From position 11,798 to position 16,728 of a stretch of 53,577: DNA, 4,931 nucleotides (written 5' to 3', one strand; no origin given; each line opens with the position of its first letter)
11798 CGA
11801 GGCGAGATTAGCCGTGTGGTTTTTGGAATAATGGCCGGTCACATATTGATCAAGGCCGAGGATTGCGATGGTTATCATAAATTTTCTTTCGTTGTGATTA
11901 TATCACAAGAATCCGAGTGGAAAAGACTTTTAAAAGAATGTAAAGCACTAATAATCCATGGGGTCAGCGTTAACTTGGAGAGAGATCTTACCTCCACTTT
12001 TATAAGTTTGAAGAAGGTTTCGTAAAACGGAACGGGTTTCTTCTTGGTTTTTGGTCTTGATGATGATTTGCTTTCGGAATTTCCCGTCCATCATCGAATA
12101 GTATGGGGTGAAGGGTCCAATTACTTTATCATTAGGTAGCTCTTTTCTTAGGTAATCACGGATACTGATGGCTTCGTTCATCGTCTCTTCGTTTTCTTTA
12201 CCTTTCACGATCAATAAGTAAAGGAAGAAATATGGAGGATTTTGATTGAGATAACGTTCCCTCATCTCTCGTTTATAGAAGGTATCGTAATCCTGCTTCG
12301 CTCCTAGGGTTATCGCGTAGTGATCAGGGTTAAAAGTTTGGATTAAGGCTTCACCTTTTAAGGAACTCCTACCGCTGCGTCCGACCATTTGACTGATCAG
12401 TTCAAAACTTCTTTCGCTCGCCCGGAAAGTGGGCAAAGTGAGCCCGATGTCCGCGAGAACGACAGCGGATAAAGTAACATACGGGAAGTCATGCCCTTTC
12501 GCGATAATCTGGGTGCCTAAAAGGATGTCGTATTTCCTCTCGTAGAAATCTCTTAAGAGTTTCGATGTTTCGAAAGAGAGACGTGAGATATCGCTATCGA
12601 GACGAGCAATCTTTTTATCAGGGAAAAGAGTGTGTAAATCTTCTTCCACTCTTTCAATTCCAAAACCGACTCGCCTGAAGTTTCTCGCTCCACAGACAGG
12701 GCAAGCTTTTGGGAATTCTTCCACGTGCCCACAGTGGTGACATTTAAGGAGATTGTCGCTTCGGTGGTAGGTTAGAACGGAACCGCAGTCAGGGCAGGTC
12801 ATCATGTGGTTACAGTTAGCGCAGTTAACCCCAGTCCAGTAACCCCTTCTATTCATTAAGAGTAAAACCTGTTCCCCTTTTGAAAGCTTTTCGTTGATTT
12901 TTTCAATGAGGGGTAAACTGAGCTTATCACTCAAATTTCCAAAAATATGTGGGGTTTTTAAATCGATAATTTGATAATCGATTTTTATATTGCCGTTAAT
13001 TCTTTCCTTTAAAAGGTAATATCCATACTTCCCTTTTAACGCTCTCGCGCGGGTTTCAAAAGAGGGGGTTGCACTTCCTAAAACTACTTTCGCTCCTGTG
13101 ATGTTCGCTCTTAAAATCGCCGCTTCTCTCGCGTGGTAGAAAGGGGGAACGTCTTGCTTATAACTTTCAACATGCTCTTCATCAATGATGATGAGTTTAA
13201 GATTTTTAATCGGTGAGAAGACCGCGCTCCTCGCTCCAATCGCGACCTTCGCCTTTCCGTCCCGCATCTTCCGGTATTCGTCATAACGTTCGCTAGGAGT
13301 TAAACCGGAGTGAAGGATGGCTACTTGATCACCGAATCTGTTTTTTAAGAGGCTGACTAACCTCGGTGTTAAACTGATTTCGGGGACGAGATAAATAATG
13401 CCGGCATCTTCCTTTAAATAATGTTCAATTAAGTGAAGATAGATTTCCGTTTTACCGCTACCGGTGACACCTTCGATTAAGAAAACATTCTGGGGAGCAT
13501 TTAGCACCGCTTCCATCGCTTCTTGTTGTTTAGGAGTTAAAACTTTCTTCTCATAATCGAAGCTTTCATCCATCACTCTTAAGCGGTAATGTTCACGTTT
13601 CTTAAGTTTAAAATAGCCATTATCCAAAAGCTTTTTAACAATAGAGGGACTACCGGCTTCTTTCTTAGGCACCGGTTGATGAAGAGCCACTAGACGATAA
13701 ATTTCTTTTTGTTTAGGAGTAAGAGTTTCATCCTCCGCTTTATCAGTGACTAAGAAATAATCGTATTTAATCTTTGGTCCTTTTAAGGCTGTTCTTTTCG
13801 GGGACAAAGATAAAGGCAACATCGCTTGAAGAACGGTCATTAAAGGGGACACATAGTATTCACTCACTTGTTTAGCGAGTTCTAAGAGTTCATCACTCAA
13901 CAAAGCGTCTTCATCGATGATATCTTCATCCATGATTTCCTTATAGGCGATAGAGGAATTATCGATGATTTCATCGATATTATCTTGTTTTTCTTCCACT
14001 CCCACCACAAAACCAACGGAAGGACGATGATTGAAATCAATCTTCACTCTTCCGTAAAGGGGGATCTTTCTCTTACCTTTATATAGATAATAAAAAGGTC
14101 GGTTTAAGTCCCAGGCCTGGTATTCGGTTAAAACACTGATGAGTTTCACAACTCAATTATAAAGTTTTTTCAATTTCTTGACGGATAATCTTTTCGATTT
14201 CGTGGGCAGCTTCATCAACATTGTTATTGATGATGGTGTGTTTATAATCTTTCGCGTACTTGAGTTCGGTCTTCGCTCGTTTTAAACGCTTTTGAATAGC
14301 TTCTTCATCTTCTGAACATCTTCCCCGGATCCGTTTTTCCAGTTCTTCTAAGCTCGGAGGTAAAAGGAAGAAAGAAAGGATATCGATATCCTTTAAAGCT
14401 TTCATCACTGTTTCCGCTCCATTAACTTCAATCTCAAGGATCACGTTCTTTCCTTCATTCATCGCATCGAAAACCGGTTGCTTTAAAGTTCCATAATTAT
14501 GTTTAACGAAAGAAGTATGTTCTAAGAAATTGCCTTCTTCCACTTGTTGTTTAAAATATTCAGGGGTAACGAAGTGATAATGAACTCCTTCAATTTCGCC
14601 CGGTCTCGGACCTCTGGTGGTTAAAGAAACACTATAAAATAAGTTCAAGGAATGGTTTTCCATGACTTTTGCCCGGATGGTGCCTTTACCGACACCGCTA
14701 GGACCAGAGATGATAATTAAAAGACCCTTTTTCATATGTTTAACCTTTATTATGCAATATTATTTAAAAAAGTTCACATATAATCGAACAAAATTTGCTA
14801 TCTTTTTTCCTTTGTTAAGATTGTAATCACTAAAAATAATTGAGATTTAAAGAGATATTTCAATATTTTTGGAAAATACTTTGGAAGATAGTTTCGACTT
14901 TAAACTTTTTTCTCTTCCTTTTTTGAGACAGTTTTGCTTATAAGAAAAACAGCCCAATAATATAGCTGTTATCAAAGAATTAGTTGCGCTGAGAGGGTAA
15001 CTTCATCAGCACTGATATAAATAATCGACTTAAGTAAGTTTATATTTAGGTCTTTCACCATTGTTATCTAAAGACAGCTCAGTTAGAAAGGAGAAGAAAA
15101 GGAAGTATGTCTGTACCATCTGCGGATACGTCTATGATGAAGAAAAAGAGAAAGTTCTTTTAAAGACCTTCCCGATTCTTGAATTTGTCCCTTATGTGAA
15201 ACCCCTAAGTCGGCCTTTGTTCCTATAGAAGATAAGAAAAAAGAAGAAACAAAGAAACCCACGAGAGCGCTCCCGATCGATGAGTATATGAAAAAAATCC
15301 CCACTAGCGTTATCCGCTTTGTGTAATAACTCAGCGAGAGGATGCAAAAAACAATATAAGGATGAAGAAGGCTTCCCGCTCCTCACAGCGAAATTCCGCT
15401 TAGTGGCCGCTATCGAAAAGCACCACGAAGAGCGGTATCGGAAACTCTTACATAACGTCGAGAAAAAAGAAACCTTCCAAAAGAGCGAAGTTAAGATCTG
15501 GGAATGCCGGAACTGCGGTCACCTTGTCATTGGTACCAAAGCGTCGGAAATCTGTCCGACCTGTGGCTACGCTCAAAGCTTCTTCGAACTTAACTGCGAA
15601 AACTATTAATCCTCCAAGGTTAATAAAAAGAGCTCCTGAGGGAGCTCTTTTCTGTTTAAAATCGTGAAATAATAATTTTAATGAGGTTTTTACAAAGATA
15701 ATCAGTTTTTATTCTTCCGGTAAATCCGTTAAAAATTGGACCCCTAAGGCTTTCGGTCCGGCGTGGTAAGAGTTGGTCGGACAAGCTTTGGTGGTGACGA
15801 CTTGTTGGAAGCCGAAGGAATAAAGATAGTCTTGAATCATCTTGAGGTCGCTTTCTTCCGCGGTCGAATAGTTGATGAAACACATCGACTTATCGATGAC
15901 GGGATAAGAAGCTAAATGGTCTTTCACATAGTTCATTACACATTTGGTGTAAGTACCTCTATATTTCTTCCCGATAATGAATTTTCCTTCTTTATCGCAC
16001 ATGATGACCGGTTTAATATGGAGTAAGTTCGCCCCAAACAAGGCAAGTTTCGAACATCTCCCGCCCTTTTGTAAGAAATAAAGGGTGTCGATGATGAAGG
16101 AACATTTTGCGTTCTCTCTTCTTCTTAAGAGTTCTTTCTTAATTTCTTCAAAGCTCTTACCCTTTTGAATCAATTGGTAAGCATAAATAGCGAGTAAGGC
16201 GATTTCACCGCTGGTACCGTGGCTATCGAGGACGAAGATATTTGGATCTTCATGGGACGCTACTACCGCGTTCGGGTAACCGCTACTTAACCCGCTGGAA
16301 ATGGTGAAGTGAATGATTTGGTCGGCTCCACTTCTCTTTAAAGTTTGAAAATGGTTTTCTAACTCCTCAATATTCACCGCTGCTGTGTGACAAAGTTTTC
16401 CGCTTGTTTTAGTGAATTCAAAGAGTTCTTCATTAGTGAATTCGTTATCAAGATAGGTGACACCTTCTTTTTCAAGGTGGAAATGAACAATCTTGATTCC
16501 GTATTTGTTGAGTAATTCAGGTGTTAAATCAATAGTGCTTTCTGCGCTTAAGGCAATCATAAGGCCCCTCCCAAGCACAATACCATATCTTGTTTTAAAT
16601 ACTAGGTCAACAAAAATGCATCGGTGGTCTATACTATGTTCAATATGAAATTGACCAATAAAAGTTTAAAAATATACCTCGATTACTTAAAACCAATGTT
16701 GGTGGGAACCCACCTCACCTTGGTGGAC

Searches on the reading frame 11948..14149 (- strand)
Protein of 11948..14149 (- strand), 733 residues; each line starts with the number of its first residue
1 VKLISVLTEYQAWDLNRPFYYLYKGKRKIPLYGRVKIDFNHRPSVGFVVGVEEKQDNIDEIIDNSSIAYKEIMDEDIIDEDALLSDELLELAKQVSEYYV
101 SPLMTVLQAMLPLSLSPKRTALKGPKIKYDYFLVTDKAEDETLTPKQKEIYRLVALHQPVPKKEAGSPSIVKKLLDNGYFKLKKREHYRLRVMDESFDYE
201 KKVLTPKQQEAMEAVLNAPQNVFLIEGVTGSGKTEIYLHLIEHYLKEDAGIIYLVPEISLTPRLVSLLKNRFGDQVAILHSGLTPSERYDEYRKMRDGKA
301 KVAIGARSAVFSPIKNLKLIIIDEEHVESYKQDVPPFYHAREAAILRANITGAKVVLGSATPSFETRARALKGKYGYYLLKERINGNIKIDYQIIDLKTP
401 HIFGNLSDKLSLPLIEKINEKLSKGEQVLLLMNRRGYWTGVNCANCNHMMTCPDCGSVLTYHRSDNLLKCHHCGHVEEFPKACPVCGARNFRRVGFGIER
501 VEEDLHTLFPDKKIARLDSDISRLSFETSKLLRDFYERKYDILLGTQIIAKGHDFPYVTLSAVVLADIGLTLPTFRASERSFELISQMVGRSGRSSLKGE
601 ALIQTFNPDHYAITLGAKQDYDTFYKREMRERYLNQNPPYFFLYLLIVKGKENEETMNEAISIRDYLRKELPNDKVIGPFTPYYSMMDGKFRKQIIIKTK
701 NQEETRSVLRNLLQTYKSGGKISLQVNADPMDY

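Call 43: search_protein_families(library=pfam, proteins=[window:11948-14149:-])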
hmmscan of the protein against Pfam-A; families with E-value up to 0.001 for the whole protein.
window:11948-14149:- (733 aa): 8 families
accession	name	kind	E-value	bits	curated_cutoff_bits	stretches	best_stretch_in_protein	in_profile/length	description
PF00270.35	DEAD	-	2.3e-17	63.7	26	1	205-366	1-163/167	DEAD/DEAH box helicase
PF17764.6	PriA_3primeBD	-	1.4e-14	54.2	22.7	1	15-112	8-96/96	3'DNA-binding domain (3'BD)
PF04851.21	ResIII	-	3.3e-14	53.6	22.5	1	202-363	2-163/164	Type III restriction enzyme, res subunit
PF18074.6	PriA_C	-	7.2e-13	49.6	26.9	1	639-730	1-95/95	Primosomal protein N C-terminal domain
PF00271.37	Helicase_C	-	7.2e-10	39.5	23.5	1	509-595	38-109/110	Helicase conserved C-terminal domain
PF18319.7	Zn_ribbon_PriA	-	4.4e-09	36.6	26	1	452-476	1-25/27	PriA DNA helicase Cys-rich region (CRR) domain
PF13604.12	AAA_30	-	2.4e-06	27.9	27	1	204-326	2-98/191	AAA domain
PF00437.27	T2SSE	-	1.6e-05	24.2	24.9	1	189-243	108-165/370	Type II/IV secretion system protein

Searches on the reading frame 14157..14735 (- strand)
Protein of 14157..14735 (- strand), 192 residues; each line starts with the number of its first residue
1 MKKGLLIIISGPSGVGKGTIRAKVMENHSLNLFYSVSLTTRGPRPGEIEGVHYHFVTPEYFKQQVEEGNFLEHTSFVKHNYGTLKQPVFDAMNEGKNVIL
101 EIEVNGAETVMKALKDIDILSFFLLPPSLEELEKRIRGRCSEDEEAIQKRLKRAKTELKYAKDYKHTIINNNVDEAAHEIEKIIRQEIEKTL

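Call 43: search_protein_families(library=pfam, proteins=[window:14157-14735:-])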
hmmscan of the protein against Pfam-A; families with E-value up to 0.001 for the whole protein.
window:14157-14735:- (192 aa): 1 family
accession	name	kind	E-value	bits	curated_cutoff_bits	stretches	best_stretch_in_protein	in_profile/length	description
PF00625.27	Guanylate_kin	-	1.5e-43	149.1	25.2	1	6-187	4-182/182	Guanylate kinase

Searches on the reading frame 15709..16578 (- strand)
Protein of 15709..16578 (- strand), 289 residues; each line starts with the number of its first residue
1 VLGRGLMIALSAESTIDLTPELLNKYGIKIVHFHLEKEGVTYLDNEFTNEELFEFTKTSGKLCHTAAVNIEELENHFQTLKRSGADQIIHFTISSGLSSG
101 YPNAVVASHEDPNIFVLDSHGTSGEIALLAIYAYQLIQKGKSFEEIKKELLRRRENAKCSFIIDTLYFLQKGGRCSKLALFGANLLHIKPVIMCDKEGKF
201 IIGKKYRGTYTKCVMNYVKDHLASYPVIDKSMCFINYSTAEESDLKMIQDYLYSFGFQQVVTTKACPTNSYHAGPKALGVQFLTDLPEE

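Call 43: search_protein_families(library=pfam, proteins=[window:15709-16578:-])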
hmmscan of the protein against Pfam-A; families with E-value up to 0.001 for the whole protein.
window:15709-16578:- (289 aa): 1 family
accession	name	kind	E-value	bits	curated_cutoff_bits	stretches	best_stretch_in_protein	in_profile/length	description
PF02645.21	DegV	-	1e-50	173.1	27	1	8-284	2-279/280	Uncharacterised protein, DegV family COG1307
